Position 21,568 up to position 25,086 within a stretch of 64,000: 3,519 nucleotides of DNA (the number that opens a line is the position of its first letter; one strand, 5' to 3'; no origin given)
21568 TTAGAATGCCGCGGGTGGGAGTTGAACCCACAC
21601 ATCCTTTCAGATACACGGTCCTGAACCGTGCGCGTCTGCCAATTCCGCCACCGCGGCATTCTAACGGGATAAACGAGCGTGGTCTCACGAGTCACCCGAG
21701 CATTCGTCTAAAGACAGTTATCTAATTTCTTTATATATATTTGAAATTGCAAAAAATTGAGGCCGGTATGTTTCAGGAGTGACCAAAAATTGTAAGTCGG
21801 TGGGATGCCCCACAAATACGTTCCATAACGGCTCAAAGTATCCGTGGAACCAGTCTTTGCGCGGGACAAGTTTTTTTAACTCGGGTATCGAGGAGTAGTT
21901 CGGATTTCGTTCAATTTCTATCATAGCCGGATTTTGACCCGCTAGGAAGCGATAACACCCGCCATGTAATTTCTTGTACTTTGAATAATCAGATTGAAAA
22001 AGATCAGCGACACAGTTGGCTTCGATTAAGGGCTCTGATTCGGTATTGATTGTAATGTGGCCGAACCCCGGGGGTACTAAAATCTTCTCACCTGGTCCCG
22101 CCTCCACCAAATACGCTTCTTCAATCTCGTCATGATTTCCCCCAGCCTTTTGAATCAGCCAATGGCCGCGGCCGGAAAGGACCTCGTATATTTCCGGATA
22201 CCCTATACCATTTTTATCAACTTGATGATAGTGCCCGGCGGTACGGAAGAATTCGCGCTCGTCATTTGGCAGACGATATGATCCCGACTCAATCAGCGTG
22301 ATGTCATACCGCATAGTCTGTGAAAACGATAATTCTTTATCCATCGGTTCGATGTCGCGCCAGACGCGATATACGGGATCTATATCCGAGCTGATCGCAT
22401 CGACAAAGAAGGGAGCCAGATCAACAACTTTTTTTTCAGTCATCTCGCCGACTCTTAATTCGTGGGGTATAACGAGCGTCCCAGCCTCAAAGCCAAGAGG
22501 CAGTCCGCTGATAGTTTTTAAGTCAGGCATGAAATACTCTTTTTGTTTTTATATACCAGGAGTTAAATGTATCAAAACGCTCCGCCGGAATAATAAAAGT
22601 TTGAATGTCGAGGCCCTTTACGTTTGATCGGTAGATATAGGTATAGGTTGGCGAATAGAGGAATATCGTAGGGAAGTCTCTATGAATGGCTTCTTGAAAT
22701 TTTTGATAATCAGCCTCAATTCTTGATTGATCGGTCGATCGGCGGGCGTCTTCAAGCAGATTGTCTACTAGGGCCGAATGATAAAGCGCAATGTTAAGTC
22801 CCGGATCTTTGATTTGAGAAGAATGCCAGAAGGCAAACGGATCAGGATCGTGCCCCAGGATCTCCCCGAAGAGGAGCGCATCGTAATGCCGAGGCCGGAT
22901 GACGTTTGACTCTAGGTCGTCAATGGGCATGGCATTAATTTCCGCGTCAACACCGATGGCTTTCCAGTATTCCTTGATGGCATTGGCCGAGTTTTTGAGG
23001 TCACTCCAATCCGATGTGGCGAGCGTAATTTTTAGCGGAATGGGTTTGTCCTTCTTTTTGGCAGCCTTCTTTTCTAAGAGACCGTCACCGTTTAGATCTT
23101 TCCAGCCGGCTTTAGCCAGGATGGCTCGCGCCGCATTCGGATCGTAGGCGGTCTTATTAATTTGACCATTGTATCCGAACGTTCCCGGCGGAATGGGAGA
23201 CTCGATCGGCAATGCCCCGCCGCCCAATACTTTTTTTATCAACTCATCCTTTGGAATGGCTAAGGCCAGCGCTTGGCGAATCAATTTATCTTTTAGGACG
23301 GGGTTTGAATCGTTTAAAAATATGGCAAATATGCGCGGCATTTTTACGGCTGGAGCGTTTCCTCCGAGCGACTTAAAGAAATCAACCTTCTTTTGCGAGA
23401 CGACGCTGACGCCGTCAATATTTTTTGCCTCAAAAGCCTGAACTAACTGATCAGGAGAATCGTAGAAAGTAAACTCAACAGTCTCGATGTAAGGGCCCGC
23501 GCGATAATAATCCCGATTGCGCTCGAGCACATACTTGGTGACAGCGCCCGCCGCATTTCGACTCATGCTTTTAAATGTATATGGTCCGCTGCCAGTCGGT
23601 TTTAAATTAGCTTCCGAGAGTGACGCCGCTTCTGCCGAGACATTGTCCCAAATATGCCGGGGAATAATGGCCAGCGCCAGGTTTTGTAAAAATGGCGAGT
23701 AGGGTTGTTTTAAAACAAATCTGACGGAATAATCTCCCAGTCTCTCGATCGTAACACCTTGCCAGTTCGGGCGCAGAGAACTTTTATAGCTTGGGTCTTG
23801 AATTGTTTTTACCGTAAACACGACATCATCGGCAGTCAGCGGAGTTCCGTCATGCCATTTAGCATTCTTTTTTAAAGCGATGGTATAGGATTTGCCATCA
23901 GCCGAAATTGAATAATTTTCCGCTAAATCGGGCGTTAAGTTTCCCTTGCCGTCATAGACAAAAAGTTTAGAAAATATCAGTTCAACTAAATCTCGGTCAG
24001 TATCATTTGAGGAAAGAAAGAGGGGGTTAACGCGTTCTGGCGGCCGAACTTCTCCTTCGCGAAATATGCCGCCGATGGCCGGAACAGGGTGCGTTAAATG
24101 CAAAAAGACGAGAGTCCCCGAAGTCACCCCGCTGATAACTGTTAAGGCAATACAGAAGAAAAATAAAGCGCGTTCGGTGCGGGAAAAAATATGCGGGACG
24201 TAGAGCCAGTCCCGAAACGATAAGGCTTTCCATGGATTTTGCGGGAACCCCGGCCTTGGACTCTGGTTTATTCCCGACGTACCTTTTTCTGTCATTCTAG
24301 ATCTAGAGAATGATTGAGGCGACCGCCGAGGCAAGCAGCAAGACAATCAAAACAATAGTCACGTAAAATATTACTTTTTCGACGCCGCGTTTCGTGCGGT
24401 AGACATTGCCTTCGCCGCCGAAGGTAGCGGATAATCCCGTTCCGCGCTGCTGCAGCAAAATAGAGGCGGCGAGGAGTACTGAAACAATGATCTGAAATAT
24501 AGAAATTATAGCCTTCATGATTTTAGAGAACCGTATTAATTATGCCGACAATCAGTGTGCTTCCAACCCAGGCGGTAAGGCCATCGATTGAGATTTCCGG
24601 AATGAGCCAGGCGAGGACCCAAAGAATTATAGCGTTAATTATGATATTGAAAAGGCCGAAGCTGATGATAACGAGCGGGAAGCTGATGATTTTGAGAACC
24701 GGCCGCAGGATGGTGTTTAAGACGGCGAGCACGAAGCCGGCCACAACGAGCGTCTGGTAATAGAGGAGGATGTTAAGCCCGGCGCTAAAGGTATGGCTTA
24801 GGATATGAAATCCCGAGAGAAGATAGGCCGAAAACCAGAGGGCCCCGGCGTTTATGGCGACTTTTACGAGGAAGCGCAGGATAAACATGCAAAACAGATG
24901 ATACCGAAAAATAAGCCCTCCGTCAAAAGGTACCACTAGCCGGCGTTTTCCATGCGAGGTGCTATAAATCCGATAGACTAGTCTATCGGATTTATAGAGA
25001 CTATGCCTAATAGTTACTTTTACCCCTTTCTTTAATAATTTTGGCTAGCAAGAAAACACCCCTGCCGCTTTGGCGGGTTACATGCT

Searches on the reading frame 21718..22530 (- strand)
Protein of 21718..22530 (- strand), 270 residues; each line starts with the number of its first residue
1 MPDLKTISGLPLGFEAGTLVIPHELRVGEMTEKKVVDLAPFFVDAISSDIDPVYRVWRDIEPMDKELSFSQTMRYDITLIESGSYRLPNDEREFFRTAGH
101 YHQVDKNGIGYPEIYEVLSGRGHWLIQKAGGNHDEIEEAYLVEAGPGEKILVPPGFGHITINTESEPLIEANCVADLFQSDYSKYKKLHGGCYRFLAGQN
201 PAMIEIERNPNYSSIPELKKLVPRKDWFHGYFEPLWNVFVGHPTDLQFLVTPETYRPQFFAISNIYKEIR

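Call 70: search_protein_families(library=pfam, proteins=[window:21718-22530:-], max_evalue=0.01)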
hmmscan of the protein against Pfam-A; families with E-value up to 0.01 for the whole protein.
window:21718-22530:- (270 aa): 2 families
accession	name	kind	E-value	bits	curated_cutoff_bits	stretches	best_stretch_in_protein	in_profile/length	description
PF06560.17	GPI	-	1.3e-26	93.4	20.7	1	48-196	24-166/182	Glucose-6-phosphate isomerase (GPI)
PF00190.28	Cupin_1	-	0.0016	18.5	22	1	112-170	55-109/151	Cupin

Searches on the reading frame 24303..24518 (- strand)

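Call 70: search_protein_families(library=pfam, proteins=[window:24303-24518:-], max_evalue=0.01)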
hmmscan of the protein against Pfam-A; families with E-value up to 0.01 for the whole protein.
window:24303-24518:- (71 aa): 1 family
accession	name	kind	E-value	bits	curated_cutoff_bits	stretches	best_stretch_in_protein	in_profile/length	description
PF03840.19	SecG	-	2.5e-10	40.7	29.2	1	4-68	1-67/70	Preprotein translocase SecG subunit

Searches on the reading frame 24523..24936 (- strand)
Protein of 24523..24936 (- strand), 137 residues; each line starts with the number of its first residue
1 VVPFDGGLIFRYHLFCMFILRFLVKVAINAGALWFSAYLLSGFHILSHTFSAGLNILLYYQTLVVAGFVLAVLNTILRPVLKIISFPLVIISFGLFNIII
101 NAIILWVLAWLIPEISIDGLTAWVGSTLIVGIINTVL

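Call 8: search_protein_families(library=pfam, proteins=[window:24523-24936:-])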
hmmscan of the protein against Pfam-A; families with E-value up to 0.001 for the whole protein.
window:24523-24936:- (137 aa): 1 family
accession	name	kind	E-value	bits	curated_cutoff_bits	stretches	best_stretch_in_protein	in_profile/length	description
PF04020.18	Phage_holin_4_2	-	1.8e-21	77.2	28.8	1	21-136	2-105/105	Mycobacterial 4 TMS phage holin, superfamily IV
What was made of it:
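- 24898..24926 (-): Predicted promoter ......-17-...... of the PF04020 gene. The likely start is the ATG at 24888, not the GTG at 24936. The dyad centre lies 76.5 bp upstream of the -10 box. The Pfam match starts at residue 21 of the long ORF (call 8).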
